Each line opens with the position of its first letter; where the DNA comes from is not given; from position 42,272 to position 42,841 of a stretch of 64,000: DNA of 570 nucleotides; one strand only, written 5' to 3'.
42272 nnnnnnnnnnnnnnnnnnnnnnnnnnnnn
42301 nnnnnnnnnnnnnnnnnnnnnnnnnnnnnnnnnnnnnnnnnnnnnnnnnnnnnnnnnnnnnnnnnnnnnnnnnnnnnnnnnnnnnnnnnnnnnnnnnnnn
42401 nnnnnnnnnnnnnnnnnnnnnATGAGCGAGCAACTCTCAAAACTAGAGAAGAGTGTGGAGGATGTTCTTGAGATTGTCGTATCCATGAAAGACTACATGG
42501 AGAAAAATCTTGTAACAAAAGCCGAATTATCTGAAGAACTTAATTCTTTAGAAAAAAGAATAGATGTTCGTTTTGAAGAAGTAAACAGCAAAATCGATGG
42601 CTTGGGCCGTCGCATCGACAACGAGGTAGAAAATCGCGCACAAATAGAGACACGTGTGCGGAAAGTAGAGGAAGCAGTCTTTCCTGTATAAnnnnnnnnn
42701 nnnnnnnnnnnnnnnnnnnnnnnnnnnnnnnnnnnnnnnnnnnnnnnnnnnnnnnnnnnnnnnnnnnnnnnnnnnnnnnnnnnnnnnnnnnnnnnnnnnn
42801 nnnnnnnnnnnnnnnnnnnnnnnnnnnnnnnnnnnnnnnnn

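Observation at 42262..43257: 0.8-kb insertion flanked by ~90-bp direct repeats that duplicate the 3' end of truB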

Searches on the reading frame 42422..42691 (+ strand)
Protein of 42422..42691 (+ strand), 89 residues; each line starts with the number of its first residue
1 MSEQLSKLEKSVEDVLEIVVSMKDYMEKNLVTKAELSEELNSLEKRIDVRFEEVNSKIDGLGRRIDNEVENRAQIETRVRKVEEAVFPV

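Call 9: search_protein_families(library=pfam, proteins=[window:42422-42691:+], max_evalue=0.01)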
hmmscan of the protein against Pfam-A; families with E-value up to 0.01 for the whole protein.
window:42422-42691:+ (89 aa): 4 families
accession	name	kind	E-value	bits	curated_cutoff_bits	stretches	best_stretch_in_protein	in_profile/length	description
PF06825.17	HSBP1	-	0.0023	18.2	28.6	0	40-67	11-38/51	Heat shock factor binding protein 1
PF06005.17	ZapB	-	0.0051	17.7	31.5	1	2-82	3-65/71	Cell division protein ZapB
PF07889.17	DUF1664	-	0.0051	17.3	34.6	0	31-84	34-94/124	Protein of unknown function (DUF1664)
PF09304.16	Cortex-I_coil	-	0.0077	16.9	60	0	3-84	16-93/107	Cortexillin coiled-coil region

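Call 18: find_encoding_contigs(protein=window:42422-42691:+, flank=4000, max_places=10)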
Protein window:42422-42691:+ (89 aa): 20 contigs read that carry it; 7 places shown.
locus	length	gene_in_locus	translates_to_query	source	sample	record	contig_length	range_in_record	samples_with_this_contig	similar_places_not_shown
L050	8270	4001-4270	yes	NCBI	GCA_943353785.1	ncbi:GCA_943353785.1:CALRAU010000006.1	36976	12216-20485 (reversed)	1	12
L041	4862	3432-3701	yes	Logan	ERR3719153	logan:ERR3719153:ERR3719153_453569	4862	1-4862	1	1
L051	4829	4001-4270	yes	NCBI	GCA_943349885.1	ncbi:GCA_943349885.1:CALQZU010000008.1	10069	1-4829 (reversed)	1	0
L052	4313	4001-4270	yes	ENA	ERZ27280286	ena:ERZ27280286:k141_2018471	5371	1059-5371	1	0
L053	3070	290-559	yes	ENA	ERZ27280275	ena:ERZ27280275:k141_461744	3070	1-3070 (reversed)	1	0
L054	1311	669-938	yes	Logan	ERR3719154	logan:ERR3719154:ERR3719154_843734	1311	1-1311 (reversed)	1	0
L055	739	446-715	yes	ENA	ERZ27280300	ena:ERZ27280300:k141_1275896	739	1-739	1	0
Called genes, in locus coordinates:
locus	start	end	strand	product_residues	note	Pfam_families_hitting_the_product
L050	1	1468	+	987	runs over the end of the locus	PF03477:ATP-cone, PF00317:Ribonuc_red_lgN, PF02867:Ribonuc_red_lgC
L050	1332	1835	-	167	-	-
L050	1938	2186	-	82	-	-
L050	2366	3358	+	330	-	PF00268:Ribonuc_red_sm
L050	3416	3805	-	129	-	-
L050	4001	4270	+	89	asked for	-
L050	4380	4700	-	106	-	-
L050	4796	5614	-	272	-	PF01509:TruB_N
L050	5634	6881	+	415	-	PF13393:tRNA-synt_His, PF00587:tRNA-synt_2b, PF03129:HGTP_anticodon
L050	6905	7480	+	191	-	PF13482:RNase_H_2, PF10108:DNA_pol_B_exo2 (faint)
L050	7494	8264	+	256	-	PF13462:Thioredoxin_4, PF01323:DSBA (weak)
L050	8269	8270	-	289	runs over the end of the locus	PF12705:PDDEXK_1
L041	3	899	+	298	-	?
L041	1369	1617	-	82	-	-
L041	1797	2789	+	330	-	PF00268:Ribonuc_red_sm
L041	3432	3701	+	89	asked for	-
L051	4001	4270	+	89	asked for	-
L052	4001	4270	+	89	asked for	-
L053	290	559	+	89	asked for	-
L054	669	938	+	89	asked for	-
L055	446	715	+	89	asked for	-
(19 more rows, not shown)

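Call 24: find_homologous_proteins(query=window:42422-42691:+)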
Query window:42422-42691:+ (89 aa): 10 proteins with E <= 0.001 among 10 candidates.
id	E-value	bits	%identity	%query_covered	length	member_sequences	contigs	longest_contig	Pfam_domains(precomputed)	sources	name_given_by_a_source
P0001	5.4e-45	168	100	100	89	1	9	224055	-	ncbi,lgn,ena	-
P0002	3.8e-37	143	87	100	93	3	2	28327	-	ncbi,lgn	-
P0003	3.4e-36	140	86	99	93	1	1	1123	-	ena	-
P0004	2.2e-34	134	85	99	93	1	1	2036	-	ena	-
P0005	1.8e-33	131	81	100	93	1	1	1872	-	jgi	jgi:chromosome segregation ATPase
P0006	5.3e-30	120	73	100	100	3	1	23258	-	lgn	-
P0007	2.3e-29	118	75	99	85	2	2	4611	-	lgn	-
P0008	4.7e-29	117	73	100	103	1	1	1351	-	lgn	-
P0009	1.4e-27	113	71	90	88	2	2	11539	-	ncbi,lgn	-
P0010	5.1e-17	79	52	100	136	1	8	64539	-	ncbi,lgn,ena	-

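Call 27: find_encoding_contigs(protein=P0002, flank=4000, max_places=4)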
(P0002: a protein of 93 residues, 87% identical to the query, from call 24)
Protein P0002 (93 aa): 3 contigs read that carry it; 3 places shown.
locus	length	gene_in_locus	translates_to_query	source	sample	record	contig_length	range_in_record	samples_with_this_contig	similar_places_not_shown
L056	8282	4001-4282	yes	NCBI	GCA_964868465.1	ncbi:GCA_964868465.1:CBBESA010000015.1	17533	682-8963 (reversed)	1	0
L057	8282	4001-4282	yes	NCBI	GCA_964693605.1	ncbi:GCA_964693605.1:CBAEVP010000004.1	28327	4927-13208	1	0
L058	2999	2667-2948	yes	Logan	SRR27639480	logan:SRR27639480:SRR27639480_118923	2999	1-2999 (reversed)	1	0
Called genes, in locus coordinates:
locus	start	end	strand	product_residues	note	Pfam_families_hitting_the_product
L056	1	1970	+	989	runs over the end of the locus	PF03477:ATP-cone, PF00317:Ribonuc_red_lgN, PF02867:Ribonuc_red_lgC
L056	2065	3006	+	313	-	PF00268:Ribonuc_red_sm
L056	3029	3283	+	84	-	-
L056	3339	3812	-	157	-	-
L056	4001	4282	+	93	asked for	-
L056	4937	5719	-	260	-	PF01509:TruB_N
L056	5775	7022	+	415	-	PF13393:tRNA-synt_His, PF00587:tRNA-synt_2b, PF03129:HGTP_anticodon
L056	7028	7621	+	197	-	PF13482:RNase_H_2, PF10108:DNA_pol_B_exo2 (faint)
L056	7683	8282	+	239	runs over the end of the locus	PF13098:Thioredoxin_2 (faint), PF13462:Thioredoxin_4, PF01323:DSBA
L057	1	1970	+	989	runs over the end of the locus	PF03477:ATP-cone, PF00317:Ribonuc_red_lgN, PF02867:Ribonuc_red_lgC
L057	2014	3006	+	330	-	PF00268:Ribonuc_red_sm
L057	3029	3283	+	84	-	-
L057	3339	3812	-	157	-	-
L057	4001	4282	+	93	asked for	-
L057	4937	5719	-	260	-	PF01509:TruB_N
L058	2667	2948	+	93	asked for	-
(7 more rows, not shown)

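Call 28: find_encoding_contigs(protein=P0006, flank=4000, max_places=4)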
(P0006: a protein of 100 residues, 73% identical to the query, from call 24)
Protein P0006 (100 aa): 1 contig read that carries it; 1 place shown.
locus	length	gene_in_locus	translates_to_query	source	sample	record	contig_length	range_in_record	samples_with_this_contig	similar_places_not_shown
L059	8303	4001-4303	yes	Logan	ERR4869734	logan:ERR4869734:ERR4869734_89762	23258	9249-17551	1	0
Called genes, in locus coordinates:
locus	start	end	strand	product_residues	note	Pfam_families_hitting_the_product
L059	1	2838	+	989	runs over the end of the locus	PF03477:ATP-cone, PF00317:Ribonuc_red_lgN, PF02867:Ribonuc_red_lgC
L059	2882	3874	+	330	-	PF00268:Ribonuc_red_sm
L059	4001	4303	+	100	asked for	-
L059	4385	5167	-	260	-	PF01509:TruB_N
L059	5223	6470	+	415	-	PF13393:tRNA-synt_His, PF00587:tRNA-synt_2b, PF13393:tRNA-synt_His, PF03129:HGTP_anticodon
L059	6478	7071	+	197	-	PF13482:RNase_H_2, PF10108:DNA_pol_B_exo2 (faint)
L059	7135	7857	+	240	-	PF13098:Thioredoxin_2 (faint), PF13462:Thioredoxin_4, PF01323:DSBA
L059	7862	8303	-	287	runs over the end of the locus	PF12705:PDDEXK_1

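Call 37: find_encoding_contigs(protein=P0009, flank=4000, max_places=3)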
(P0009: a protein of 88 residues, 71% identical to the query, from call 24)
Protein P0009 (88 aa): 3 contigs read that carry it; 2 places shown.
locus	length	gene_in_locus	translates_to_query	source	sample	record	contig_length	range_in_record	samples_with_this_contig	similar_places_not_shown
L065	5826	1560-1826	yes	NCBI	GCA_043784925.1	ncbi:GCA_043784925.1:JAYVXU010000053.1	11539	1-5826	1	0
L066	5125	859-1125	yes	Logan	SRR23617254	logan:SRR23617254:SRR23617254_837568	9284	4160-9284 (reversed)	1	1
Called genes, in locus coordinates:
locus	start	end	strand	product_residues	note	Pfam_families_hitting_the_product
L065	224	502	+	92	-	-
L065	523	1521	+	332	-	PF00268:Ribonuc_red_sm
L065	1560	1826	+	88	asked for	-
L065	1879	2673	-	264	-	PF01509:TruB_N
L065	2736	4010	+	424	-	PF13393:tRNA-synt_His, PF00587:tRNA-synt_2b, PF13393:tRNA-synt_His, PF03129:HGTP_anticodon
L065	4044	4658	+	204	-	PF13482:RNase_H_2, PF10108:DNA_pol_B_exo2 (faint)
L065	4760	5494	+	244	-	PF13462:Thioredoxin_4, PF01323:DSBA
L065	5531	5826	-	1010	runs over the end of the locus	PF00580:UvrD-helicase, PF13245:AAA_19, PF13361:UvrD_C, PF13538:UvrD_C_2 (faint), PF12705:PDDEXK_1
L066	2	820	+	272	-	?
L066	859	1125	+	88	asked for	-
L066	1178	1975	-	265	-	PF01509:TruB_N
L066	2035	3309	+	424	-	PF13393:tRNA-synt_His, PF00587:tRNA-synt_2b, PF13393:tRNA-synt_His, PF03129:HGTP_anticodon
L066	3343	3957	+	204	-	PF13482:RNase_H_2, PF10108:DNA_pol_B_exo2 (faint)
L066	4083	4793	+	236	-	PF13462:Thioredoxin_4, PF01323:DSBA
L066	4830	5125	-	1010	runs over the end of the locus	PF00580:UvrD-helicase, PF13245:AAA_19, PF13361:UvrD_C, PF13538:UvrD_C_2 (faint), PF12705:PDDEXK_1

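Call 38: find_encoding_contigs(protein=P0010, flank=4000, max_places=3)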
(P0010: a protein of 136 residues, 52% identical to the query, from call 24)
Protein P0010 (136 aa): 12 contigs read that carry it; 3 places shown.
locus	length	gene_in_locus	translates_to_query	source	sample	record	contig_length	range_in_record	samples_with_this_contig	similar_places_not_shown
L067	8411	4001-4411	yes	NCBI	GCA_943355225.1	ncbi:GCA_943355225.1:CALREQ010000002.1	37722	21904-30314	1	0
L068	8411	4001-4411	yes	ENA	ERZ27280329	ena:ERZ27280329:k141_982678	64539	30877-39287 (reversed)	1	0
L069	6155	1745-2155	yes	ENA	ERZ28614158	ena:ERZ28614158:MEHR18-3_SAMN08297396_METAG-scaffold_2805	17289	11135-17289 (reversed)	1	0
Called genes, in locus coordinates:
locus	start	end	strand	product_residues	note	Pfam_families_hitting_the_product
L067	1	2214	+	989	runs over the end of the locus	PF03477:ATP-cone, PF00317:Ribonuc_red_lgN, PF02867:Ribonuc_red_lgC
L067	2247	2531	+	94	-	-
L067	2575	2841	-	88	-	-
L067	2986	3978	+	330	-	PF00268:Ribonuc_red_sm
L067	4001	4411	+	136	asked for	-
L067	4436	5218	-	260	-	PF01509:TruB_N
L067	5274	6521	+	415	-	PF13393:tRNA-synt_His, PF00587:tRNA-synt_2b, PF03129:HGTP_anticodon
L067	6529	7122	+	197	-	PF13482:RNase_H_2, PF10108:DNA_pol_B_exo2 (faint)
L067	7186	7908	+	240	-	PF13098:Thioredoxin_2 (faint), PF13462:Thioredoxin_4, PF01323:DSBA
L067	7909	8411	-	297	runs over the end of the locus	PF12705:PDDEXK_1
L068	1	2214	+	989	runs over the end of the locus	PF03477:ATP-cone, PF00317:Ribonuc_red_lgN, PF02867:Ribonuc_red_lgC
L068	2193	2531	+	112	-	-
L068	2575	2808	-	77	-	-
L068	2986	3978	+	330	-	PF00268:Ribonuc_red_sm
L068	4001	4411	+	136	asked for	-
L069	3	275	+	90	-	?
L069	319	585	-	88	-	-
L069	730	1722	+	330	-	PF00268:Ribonuc_red_sm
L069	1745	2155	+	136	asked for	-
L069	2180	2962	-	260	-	PF01509:TruB_N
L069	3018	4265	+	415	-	PF13393:tRNA-synt_His, PF00587:tRNA-synt_2b, PF03129:HGTP_anticodon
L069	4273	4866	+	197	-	PF13482:RNase_H_2, PF10108:DNA_pol_B_exo2 (faint)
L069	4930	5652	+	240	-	PF13098:Thioredoxin_2 (faint), PF13462:Thioredoxin_4, PF01323:DSBA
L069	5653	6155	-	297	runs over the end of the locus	PF12705:PDDEXK_1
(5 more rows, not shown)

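Call 39: find_encoding_contigs(protein=P0007, flank=4000, max_places=3)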
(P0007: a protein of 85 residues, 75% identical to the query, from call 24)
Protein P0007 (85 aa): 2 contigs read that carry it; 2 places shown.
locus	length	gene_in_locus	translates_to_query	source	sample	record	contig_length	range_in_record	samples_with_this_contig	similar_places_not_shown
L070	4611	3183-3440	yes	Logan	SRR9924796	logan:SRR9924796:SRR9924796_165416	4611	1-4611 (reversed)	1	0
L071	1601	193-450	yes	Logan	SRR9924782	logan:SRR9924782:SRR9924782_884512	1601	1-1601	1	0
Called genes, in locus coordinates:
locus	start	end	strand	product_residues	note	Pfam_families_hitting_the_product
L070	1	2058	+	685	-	?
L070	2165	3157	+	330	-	PF00268:Ribonuc_red_sm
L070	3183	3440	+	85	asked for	-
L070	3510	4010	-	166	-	-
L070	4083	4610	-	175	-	?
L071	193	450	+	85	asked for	-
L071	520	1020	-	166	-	-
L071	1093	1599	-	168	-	?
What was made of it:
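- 42422..42691 (+): p89: a coiled-coil protein, the conserved downstream partner of nrdB (unit B). It lies next to nrdB in L059 and L065-L071 (calls 28, 37-39).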

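Call 47: find_related_loci(query=A1, collection=metagenome_contigs, flank=3500)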
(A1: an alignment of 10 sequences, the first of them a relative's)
Query A1 (89 aa) in metagenome_contigs; peptide patterns used: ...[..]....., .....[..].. (x = any residue, [..] = any of these).
153 stretches matched a pattern; 1 encode a relative of the query (tblastn E <= 1e-3); 1 distinct loci.
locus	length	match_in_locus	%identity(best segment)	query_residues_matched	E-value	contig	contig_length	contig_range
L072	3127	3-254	79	9-88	4e-38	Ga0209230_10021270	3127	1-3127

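Call 49: search_protein_families(library=phrogs, proteins=[window:42422-42691:+], max_evalue=0.01)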
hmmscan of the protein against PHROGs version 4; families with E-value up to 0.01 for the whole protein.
window:42422-42691:+ (89 aa): 3 families
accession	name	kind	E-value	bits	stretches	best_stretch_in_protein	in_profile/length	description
phrog_15851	-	unknown function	0.0006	21.2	1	26-78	35-87/117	-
phrog_7090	-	unknown function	0.0032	19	1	13-72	33-92/127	-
phrog_6701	-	unknown function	0.0055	17.5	1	21-78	54-115/169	-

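Call 50: search_protein_families(library=padloc, proteins=[window:42422-42691:+], max_evalue=0.01)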
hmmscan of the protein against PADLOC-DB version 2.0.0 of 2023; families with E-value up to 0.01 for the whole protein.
window:42422-42691:+ (89 aa): 3 families
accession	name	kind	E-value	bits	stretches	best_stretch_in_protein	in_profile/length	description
PDLC03971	TmtA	-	0.00036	16.1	1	3-85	1295-1384/1782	-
PDLC02734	PbeC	-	0.002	14.7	1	8-56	360-408/630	PbeC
PDLC00550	JetC2|JetC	-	0.0062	12.3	1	2-85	874-958/1355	DUF3584 domain; MukB-like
